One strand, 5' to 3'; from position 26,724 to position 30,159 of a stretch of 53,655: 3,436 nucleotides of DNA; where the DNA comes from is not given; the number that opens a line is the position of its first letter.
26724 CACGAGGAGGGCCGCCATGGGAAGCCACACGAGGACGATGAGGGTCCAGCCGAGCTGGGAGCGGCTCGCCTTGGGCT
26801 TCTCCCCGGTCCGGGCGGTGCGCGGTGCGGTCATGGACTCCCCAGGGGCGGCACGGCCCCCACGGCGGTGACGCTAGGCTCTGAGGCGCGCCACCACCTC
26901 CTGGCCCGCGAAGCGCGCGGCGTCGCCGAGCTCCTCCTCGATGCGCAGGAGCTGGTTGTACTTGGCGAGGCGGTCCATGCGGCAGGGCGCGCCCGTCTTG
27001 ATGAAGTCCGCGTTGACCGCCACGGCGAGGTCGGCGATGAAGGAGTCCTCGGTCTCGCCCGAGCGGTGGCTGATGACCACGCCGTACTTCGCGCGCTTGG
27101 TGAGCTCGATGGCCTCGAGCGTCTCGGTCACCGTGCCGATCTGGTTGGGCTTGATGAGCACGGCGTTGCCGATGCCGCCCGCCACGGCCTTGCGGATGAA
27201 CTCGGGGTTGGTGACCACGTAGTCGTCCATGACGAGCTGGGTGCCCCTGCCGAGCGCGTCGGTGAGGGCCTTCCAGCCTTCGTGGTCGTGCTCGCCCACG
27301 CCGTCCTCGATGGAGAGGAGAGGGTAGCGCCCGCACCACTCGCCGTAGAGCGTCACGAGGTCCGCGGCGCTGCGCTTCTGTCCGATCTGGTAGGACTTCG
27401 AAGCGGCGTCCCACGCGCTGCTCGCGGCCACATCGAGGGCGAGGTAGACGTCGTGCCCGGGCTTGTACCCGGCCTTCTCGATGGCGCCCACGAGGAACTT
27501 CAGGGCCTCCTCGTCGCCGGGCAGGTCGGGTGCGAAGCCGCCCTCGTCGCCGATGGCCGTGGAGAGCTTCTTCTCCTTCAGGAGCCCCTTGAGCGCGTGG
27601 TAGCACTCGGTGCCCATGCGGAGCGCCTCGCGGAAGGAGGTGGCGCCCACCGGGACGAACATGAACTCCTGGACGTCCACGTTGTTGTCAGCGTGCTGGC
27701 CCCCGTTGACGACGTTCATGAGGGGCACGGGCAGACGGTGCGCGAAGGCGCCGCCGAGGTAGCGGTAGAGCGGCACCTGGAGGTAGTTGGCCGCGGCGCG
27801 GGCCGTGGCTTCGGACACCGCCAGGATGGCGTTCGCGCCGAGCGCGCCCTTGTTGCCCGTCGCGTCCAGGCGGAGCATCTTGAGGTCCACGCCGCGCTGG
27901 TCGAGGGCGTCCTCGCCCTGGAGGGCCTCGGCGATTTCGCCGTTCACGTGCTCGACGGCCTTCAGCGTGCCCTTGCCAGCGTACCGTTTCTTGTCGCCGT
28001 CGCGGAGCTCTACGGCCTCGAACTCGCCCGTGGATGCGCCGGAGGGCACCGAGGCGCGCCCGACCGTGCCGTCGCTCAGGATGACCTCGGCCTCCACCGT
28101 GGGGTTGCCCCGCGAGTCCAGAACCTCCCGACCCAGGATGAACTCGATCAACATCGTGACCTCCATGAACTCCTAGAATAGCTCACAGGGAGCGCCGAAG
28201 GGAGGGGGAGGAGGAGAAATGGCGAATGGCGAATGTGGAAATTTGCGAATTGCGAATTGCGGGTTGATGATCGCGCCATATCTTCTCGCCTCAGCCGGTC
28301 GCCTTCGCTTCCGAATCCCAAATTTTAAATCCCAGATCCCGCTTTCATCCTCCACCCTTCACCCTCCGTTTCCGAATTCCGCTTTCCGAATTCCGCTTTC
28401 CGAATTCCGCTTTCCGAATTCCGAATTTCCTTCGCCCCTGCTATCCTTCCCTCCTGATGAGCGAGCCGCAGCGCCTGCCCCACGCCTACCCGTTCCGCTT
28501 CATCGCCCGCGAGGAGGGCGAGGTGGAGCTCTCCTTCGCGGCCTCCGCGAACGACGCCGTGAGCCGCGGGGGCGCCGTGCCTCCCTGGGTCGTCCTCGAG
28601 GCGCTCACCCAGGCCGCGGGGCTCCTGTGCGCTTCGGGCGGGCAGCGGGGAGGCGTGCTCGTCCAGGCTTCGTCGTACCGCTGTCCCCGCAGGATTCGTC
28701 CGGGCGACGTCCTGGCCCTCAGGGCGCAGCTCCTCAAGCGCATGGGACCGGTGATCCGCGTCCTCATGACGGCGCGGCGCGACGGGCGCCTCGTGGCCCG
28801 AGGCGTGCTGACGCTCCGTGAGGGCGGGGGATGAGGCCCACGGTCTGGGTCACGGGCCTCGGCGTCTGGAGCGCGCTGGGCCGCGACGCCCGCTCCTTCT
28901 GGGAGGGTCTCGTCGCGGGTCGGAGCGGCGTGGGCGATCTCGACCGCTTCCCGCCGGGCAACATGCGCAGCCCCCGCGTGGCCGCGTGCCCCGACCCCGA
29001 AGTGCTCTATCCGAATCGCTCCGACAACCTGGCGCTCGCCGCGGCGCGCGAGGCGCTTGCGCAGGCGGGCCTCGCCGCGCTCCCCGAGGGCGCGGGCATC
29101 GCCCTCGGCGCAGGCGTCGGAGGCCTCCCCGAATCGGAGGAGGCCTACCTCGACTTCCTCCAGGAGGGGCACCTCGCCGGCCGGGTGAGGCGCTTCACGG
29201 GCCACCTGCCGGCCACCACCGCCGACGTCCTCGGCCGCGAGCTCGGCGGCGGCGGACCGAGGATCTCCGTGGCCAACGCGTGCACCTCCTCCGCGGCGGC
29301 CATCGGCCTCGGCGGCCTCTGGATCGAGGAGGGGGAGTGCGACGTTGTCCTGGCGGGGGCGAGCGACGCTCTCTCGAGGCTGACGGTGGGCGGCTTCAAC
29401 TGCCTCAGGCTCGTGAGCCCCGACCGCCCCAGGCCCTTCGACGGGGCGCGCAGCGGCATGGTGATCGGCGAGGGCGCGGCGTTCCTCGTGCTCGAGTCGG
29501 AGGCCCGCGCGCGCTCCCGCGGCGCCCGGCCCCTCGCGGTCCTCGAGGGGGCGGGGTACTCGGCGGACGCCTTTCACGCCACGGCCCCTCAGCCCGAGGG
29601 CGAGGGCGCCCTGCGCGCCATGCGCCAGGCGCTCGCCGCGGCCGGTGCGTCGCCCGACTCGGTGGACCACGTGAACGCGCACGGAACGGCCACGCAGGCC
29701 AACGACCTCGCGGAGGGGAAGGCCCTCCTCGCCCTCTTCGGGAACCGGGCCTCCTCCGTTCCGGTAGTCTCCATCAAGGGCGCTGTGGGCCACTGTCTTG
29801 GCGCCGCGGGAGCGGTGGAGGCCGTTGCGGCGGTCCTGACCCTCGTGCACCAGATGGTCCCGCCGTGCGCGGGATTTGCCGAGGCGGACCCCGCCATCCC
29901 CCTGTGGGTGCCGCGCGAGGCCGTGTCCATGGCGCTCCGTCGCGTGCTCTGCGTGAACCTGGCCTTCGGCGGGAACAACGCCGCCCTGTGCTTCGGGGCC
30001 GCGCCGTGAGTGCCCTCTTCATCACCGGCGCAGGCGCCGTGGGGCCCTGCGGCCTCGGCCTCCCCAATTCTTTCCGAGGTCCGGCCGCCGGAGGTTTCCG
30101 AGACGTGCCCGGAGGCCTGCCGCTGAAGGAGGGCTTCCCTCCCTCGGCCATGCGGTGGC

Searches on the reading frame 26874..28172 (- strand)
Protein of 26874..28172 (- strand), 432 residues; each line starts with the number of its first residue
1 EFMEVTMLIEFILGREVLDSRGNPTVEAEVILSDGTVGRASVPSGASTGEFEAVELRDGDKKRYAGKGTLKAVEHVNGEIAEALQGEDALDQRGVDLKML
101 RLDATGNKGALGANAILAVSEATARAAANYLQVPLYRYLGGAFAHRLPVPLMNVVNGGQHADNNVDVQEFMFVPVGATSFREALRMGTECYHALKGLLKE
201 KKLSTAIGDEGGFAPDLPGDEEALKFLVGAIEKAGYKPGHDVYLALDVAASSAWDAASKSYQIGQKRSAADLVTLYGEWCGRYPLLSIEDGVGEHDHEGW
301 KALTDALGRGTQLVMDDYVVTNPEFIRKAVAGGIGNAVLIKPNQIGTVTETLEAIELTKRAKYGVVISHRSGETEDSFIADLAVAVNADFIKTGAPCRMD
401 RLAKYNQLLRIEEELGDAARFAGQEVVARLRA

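Call 7: search_protein_families(library=pfam, proteins=[window:26874-28172:-], max_evalue=0.001)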
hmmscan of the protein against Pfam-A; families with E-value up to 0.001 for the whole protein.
window:26874-28172:- (432 aa): 3 families
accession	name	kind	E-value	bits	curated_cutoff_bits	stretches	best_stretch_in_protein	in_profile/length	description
PF00113.28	Enolase_C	-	2e-114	382.3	21.5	1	145-427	2-293/296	Enolase, C-terminal TIM barrel domain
PF03952.21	Enolase_N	-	4.4e-55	185.8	35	1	9-139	1-131/131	Enolase, N-terminal domain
PF07476.17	MAAL_C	-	0.00057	19.6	27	1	305-390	134-220/249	Methylaspartate ammonia-lyase C-terminus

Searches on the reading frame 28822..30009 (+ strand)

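Call 94: search_protein_families(library=pfam, proteins=[window:28822-30009:+], max_evalue=0.0001)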
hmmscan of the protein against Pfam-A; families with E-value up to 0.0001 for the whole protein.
window:28822-30009:+ (395 aa): 2 families
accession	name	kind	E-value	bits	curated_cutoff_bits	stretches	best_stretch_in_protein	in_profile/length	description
PF02801.28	Ketoacyl-synt_C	-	2.3e-33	115.1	20.8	1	238-352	1-118/119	Beta-ketoacyl synthase, C-terminal domain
PF00109.32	ketoacyl-synt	-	2.6e-30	106.3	20.8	1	8-229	4-251/252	Beta-ketoacyl synthase, N-terminal domain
